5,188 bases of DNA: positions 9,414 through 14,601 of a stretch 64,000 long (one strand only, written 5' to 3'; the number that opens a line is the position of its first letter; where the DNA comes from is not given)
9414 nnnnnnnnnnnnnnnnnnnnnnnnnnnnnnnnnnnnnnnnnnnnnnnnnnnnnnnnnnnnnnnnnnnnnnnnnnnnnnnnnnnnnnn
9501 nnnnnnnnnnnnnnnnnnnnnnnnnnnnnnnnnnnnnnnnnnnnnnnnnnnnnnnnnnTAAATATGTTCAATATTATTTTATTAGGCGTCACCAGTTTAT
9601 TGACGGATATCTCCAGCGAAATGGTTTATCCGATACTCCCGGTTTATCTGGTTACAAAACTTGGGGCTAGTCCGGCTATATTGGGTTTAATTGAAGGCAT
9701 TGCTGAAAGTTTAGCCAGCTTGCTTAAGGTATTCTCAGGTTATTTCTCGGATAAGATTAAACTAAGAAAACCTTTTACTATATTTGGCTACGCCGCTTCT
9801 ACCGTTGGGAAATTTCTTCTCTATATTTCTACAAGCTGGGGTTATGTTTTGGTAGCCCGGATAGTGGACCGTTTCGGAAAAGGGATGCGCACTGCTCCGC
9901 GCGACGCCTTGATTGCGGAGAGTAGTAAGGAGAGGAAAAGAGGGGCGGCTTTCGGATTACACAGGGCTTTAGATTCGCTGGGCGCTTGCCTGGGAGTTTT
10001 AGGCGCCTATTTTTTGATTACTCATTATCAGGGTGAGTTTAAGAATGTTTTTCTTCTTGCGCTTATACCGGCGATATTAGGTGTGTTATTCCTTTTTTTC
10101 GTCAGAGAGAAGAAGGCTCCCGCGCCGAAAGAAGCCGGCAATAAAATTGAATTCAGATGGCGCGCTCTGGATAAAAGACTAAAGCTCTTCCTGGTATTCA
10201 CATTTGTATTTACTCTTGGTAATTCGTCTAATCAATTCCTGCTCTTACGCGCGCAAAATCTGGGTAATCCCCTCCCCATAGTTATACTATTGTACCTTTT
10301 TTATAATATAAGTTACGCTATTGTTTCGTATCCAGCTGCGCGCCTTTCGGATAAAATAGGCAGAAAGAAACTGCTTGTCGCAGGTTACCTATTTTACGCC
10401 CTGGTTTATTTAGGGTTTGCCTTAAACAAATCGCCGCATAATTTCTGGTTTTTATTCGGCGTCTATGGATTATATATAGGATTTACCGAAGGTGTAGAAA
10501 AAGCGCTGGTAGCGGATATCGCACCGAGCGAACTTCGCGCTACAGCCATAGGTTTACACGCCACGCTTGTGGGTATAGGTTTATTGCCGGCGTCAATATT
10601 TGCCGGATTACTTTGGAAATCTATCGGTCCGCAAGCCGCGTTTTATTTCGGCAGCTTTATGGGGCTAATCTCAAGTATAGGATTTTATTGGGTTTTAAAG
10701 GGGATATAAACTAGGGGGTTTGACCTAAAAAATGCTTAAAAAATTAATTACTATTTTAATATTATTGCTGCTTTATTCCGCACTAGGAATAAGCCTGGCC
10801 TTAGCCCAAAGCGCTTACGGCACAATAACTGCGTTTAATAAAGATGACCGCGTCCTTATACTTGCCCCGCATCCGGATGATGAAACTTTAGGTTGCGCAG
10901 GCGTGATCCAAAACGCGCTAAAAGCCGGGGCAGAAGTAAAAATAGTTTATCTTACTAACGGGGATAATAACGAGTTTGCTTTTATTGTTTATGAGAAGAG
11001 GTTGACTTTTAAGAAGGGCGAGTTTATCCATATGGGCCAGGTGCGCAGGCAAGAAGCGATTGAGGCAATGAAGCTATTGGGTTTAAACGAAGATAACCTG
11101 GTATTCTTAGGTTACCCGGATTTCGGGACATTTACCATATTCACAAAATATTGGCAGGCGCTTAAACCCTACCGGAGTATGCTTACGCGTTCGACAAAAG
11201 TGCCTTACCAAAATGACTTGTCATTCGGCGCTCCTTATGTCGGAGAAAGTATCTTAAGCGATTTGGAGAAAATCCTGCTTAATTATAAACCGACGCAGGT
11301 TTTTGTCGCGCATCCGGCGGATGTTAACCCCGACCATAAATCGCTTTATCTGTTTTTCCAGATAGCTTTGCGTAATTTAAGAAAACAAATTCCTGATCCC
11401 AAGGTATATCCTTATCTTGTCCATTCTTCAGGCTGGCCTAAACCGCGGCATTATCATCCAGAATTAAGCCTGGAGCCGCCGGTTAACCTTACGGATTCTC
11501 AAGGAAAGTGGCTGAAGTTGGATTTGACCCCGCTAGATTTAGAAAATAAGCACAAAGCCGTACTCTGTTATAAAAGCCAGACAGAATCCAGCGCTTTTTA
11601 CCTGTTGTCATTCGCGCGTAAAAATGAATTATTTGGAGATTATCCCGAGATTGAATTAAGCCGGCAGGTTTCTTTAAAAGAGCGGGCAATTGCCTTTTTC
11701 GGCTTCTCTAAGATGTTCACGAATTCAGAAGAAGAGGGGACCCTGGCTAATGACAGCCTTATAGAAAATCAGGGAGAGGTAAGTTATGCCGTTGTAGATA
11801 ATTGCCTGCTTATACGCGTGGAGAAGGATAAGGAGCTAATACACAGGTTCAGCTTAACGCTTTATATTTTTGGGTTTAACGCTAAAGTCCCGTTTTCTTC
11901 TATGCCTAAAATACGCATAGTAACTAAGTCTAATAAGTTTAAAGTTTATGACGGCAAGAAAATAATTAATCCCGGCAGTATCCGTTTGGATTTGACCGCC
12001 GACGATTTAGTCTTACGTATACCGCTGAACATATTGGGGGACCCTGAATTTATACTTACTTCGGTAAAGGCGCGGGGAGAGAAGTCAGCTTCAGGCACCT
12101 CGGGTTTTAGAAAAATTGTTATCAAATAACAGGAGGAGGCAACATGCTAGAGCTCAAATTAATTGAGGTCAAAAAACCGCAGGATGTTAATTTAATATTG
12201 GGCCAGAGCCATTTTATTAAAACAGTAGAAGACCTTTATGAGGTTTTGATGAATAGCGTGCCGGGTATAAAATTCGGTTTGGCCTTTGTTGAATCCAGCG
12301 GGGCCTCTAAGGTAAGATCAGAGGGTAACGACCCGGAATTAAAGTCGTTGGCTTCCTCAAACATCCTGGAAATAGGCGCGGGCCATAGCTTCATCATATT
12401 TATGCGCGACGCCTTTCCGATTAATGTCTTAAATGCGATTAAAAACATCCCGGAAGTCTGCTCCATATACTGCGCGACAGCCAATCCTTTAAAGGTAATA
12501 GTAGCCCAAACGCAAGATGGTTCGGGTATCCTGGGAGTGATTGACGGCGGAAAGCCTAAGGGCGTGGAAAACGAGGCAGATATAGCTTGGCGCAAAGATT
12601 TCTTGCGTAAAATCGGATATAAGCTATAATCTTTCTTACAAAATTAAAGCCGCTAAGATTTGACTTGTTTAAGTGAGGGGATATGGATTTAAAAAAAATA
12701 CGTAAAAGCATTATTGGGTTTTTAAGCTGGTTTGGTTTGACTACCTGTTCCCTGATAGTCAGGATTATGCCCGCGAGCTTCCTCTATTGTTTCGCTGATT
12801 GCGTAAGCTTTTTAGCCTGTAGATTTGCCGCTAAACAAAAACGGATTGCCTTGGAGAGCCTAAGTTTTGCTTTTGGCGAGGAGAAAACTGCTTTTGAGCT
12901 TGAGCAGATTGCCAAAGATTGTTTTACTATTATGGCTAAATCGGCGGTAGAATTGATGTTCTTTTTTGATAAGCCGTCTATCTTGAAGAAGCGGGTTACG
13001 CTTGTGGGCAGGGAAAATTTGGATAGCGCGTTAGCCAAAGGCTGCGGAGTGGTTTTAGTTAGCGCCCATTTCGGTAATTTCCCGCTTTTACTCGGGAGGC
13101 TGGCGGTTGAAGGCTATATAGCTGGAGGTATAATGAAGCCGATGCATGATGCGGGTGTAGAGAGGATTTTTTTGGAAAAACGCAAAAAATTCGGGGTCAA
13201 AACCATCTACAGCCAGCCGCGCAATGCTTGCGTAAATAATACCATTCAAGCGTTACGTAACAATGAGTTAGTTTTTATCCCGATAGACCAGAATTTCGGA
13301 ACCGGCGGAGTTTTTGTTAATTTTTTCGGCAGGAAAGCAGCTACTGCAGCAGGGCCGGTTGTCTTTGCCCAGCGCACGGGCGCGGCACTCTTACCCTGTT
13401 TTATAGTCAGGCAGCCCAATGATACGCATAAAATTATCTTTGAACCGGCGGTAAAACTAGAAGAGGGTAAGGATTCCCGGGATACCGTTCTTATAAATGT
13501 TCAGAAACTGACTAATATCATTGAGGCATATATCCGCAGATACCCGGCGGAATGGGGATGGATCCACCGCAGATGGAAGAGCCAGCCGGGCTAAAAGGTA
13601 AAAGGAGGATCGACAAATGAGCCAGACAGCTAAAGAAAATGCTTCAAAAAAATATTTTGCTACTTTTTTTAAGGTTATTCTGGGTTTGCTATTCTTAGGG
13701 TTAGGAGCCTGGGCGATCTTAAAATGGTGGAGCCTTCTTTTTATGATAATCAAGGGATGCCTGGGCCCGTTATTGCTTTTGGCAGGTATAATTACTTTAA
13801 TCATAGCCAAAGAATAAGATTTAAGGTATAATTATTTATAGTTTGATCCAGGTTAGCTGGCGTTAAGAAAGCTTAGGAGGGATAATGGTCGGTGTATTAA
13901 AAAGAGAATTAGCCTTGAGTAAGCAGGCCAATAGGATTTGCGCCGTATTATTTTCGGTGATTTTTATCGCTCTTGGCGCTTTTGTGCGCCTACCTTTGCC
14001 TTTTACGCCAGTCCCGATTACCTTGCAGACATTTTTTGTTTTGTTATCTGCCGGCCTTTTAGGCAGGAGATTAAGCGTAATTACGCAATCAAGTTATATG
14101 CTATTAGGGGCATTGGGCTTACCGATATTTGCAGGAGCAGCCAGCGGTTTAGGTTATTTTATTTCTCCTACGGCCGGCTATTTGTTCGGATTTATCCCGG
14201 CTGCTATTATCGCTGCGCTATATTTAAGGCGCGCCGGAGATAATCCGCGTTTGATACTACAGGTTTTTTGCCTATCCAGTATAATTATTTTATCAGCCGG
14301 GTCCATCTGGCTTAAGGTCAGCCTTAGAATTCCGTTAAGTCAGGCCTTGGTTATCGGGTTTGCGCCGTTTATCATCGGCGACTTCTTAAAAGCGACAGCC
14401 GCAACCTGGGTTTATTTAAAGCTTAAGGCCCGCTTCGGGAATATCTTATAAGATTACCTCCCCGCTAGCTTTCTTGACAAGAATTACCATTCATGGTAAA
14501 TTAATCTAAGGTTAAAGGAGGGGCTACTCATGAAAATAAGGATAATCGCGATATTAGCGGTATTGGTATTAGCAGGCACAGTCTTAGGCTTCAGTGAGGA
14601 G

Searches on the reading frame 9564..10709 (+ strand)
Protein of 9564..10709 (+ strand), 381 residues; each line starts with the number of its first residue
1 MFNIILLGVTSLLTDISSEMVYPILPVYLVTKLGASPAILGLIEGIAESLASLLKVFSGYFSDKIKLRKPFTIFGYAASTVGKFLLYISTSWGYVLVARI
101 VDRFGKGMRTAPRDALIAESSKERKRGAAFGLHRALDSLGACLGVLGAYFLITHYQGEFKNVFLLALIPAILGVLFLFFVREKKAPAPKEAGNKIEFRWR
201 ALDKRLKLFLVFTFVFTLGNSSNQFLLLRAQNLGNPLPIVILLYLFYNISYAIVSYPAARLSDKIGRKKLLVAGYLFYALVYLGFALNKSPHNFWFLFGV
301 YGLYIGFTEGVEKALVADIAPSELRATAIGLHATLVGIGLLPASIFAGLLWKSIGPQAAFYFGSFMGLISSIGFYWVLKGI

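Call 37: search_protein_families(library=pfam, proteins=[window:9564-10709:+], max_evalue=0.000001)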
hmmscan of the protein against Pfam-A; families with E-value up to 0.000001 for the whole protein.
window:9564-10709:+ (381 aa): 3 families
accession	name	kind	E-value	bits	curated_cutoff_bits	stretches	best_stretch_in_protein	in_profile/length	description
PF07690.21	MFS_1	-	2e-49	168.8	33.4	2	9-216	3-214/347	Major Facilitator Superfamily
PF00083.30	Sugar_tr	-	5.4e-16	58.9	22.3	1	56-182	64-193/452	Sugar (and other) transporter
PF13347.12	MFS_2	-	4.5e-10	39.1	27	1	9-319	4-342/427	MFS/sugar transport protein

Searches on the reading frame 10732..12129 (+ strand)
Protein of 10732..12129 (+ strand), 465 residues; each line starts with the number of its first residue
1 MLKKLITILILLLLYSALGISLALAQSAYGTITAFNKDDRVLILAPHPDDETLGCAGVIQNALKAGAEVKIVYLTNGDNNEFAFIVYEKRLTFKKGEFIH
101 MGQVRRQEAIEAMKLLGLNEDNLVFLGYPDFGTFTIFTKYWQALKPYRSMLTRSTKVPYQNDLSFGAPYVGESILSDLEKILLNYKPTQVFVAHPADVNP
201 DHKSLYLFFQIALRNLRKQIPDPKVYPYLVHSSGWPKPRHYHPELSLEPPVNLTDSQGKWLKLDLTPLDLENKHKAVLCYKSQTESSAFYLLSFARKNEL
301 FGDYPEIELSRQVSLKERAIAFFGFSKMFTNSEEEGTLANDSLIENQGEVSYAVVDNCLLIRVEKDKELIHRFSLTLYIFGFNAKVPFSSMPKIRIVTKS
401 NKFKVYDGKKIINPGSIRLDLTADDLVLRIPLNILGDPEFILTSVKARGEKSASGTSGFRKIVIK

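Call 37: search_protein_families(library=pfam, proteins=[window:10732-12129:+], max_evalue=0.000001)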
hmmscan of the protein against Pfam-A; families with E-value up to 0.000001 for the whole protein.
window:10732-12129:+ (465 aa): 1 family
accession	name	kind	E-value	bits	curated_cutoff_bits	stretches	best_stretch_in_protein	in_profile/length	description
PF02585.22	PIG-L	-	1.5e-26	93.9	28.2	1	42-208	1-124/129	GlcNAc-PI de-N-acetylase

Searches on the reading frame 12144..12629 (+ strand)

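Call 37: search_protein_families(library=pfam, proteins=[window:12144-12629:+], max_evalue=0.000001)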
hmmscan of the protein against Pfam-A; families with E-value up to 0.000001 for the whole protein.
window:12144-12629:+ (161 aa): 1 family
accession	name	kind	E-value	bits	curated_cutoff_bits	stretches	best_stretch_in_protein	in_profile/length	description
PF04008.19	Adenosine_kin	-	2.9e-74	248.4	25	1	7-160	1-154/154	Adenosine specific kinase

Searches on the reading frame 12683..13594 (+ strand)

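Call 37: search_protein_families(library=pfam, proteins=[window:12683-13594:+], max_evalue=0.000001)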
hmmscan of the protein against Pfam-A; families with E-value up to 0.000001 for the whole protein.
window:12683-13594:+ (303 aa): 1 family
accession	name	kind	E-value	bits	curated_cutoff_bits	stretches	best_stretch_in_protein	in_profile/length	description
PF03279.18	Lip_A_acyltrans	-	8.5e-49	166.8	22.3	1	13-299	14-294/295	Bacterial lipid A biosynthesis acyltransferase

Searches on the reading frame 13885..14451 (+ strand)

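Call 38: search_protein_families(library=pfam, proteins=[window:13885-14451:+], max_evalue=0.000001)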
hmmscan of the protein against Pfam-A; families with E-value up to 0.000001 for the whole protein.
window:13885-14451:+ (188 aa): 1 family
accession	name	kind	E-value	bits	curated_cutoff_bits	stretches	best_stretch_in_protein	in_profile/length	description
PF02632.19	BioY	-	5.4e-38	130.5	25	1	40-181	1-139/140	BioY family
